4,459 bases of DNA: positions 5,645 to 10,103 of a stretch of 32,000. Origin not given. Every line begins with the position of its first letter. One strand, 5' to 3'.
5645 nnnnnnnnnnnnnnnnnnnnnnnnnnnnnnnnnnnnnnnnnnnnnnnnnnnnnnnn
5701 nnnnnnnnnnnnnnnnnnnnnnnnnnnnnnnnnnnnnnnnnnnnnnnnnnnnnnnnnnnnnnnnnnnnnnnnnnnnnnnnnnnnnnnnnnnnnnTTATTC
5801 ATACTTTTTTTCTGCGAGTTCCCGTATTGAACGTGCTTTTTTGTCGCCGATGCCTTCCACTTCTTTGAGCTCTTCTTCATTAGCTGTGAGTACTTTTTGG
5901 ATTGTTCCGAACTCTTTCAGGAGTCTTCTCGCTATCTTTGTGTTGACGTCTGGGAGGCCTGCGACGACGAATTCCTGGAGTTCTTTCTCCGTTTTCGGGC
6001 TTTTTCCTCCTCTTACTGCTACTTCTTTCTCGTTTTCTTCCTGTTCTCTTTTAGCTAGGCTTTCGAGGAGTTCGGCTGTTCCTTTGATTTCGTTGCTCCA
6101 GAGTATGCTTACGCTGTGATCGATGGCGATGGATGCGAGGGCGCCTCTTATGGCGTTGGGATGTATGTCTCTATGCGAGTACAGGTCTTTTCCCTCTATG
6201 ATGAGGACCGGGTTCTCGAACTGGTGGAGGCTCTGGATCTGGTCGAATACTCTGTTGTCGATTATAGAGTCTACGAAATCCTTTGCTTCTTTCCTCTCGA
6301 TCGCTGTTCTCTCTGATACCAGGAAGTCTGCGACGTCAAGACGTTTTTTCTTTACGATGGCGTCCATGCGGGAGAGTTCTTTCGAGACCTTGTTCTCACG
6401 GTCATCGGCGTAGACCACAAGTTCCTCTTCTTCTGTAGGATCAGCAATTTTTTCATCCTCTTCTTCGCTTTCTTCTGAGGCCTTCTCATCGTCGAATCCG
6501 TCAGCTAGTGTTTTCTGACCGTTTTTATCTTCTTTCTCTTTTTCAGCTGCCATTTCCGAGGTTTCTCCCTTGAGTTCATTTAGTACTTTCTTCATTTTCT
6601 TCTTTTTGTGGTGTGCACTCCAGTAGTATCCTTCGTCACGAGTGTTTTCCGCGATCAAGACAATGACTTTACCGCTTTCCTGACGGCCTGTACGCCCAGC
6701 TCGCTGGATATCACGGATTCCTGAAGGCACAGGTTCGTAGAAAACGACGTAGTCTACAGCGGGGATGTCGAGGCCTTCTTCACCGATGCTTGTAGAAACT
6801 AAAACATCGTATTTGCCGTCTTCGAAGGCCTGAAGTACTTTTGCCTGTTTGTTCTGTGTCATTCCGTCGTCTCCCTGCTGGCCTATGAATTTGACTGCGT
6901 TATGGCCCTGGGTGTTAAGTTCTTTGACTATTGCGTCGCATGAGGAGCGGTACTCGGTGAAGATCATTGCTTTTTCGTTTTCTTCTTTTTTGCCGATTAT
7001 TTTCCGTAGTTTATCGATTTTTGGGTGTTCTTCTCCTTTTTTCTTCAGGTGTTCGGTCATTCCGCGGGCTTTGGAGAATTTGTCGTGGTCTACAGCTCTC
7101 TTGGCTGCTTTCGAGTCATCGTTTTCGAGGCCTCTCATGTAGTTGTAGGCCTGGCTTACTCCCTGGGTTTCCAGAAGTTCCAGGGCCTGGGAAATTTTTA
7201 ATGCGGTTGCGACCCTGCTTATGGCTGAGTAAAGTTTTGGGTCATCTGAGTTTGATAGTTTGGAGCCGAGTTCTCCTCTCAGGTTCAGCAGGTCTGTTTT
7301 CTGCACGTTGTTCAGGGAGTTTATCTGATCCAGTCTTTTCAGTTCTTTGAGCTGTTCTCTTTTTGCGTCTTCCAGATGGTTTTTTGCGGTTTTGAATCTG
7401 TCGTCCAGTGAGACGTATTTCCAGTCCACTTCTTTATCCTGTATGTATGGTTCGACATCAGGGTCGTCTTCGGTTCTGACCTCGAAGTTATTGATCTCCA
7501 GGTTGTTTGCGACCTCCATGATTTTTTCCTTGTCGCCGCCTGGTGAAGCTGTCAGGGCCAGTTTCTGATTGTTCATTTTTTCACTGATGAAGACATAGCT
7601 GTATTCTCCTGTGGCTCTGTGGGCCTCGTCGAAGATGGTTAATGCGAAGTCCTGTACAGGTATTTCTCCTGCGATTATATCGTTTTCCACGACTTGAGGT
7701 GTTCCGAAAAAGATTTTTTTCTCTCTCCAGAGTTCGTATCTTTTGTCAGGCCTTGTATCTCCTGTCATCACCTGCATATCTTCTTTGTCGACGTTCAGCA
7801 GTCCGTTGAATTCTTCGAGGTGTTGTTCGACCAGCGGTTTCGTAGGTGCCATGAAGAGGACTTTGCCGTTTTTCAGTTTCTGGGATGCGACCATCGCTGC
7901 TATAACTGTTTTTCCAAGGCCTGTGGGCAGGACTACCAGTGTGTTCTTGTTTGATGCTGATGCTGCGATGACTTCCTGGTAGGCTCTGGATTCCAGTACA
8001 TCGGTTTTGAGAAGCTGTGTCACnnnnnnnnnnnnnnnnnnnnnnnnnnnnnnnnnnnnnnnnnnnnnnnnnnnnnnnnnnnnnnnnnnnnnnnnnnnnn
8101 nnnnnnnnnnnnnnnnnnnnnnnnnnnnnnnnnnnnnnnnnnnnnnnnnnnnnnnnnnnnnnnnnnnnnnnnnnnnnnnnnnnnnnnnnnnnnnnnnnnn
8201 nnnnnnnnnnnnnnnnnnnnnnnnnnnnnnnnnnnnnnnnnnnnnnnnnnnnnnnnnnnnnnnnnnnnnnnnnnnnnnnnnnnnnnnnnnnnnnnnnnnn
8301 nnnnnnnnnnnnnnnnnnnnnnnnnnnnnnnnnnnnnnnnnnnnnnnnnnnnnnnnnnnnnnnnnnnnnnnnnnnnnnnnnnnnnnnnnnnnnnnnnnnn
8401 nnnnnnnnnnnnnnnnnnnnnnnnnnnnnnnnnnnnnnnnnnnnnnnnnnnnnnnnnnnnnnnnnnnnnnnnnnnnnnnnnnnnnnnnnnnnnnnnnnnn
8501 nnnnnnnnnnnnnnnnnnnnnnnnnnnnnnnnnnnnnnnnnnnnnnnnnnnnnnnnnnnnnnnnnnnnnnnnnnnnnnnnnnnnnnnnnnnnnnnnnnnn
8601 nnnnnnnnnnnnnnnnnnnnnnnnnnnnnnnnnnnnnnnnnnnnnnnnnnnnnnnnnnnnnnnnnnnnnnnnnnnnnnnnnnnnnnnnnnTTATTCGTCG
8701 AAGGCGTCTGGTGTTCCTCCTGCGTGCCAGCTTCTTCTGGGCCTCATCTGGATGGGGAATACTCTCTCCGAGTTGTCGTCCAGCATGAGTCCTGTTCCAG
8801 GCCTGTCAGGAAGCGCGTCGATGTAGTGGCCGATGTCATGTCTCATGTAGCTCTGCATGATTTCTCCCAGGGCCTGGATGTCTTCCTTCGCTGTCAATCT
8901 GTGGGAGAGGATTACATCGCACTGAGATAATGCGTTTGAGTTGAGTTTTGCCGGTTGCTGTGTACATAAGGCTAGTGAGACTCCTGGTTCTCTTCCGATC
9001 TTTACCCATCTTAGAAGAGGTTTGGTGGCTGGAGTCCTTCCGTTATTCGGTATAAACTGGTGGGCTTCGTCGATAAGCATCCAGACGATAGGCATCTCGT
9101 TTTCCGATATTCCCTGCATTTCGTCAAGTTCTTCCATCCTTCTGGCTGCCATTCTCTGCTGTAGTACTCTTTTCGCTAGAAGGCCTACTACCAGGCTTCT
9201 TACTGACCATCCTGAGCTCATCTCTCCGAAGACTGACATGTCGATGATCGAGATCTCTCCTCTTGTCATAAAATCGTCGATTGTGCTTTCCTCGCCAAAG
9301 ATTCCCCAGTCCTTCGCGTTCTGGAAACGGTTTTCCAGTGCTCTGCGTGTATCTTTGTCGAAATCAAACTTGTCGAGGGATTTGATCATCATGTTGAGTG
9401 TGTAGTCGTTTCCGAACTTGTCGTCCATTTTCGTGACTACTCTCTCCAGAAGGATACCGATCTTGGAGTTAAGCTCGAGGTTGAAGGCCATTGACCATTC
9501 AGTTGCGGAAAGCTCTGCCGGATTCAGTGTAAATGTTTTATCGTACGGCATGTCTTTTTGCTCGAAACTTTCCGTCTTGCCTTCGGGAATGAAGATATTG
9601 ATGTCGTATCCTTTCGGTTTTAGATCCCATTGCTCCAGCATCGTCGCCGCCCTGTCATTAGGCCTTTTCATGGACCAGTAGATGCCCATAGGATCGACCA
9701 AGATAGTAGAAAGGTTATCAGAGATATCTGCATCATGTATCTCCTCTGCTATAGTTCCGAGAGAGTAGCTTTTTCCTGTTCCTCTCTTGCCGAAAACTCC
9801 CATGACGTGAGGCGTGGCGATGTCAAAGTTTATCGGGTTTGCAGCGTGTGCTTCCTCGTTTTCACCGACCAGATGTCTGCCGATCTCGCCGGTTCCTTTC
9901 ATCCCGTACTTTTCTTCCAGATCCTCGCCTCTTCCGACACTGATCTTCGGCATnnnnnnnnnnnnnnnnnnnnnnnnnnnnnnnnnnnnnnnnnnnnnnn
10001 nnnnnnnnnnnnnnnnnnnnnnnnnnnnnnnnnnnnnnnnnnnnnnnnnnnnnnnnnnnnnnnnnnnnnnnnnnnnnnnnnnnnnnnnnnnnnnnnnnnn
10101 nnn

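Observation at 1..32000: About 20-fold over-representation of the palindromic hexamer AGGCCT across genes, RNAs and spacers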

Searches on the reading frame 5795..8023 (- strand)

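Call 8: search_protein_families(library=pfam, proteins=[window:5795-8023:-])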
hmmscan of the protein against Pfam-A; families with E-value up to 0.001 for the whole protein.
window:5795-8023:- (742 aa): 10 families
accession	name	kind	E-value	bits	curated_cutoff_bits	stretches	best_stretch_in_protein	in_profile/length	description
PF02732.21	ERCC4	-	1.6e-28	99.8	24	1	540-656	2-140/140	ERCC4 domain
PF00271.37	Helicase_C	-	8.6e-27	94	23.5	1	335-447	2-108/110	Helicase conserved C-terminal domain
PF00270.35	DEAD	-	2.8e-24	86.1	26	1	16-162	5-161/167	DEAD/DEAH box helicase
PF04851.21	ResIII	-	9e-22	78.2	22.5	1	14-161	11-162/164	Type III restriction enzyme, res subunit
PF21210.2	RNA_helicase_helical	-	2.2e-10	41.1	27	1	222-319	5-106/108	Putative ATP-dependent RNA helicase, helical bundle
PF12826.13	HHH_2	-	5.4e-10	39.7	27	1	689-736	7-54/64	Helix-hairpin-helix motif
PF14520.12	HHH_5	-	6.9e-10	39.7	27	1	689-735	6-53/57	Helix-hairpin-helix domain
PF00633.29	HHH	-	4.2e-06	26.8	24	1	708-735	2-29/30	Helix-hairpin-helix motif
PF22590.2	Cas3-like_C_2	-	0.00023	21.8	27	0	362-449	15-105/106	CRISPR-associated nuclease/helicase Cas3, C-terminal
PF02562.22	PhoH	-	0.00092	19.2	27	0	16-80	10-72/205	PhoH-like protein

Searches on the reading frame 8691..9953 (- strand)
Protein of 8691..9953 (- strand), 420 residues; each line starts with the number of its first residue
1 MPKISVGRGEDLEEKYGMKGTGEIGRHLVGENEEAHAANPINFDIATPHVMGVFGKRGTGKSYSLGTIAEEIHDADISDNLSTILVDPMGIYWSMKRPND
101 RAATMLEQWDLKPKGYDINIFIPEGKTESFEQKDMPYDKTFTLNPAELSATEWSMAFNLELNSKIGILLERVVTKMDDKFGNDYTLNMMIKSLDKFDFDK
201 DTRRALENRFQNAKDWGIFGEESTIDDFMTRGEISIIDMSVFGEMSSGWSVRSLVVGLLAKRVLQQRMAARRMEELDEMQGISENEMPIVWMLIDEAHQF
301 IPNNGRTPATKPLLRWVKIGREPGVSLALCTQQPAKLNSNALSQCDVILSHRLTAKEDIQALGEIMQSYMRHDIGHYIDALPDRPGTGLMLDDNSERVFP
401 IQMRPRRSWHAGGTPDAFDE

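Call 8: search_protein_families(library=pfam, proteins=[window:8691-9953:-])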
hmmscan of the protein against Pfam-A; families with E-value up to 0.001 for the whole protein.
window:8691-9953:- (420 aa): 2 families
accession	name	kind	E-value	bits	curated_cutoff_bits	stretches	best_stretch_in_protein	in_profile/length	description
PF01935.23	DUF87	-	2.1e-10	41.5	23.2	1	45-242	18-204/220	Helicase HerA, central domain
PF05872.18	HerA_C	-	1.3e-05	24.5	22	0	282-371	251-341/502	Helicase HerA-like C-terminal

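Call 85: find_related_loci(query=window:8691-9953:-, collection=metagenome_contigs, flank=10000)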
Query window:8691-9953:- (420 aa) in metagenome_contigs; peptide patterns used: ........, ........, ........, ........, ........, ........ (x = any residue, [..] = any of these).
56 stretches matched a pattern; 28 encode a relative of the query (tblastn E <= 1e-3); 28 distinct loci.
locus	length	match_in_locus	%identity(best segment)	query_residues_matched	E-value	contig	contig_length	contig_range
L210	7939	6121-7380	97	1-420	0e+0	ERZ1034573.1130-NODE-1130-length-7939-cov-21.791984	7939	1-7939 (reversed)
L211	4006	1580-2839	91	1-420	0e+0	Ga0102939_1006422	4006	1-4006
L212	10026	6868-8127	82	1-420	0e+0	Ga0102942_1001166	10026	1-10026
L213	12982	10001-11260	82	1-420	0e+0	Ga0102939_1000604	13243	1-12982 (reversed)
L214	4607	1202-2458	74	1-419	0e+0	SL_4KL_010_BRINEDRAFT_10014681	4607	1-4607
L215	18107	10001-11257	74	1-420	0e+0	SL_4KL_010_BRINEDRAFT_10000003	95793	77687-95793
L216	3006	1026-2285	71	1-420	0e+0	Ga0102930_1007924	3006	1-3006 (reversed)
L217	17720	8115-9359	70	1-420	0e+0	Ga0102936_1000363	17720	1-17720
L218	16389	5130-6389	69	1-420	0e+0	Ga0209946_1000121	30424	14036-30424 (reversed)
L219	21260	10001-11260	70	1-420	0e+0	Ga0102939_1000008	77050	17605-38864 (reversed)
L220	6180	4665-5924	69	1-420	0e+0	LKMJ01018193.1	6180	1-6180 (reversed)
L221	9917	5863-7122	69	1-420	0e+0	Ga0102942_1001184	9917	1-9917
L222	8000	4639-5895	69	1-419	0e+0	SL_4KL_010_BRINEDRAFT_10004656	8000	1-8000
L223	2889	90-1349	70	1-420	0e+0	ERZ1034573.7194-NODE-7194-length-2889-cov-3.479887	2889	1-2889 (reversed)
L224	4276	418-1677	67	1-420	0e+0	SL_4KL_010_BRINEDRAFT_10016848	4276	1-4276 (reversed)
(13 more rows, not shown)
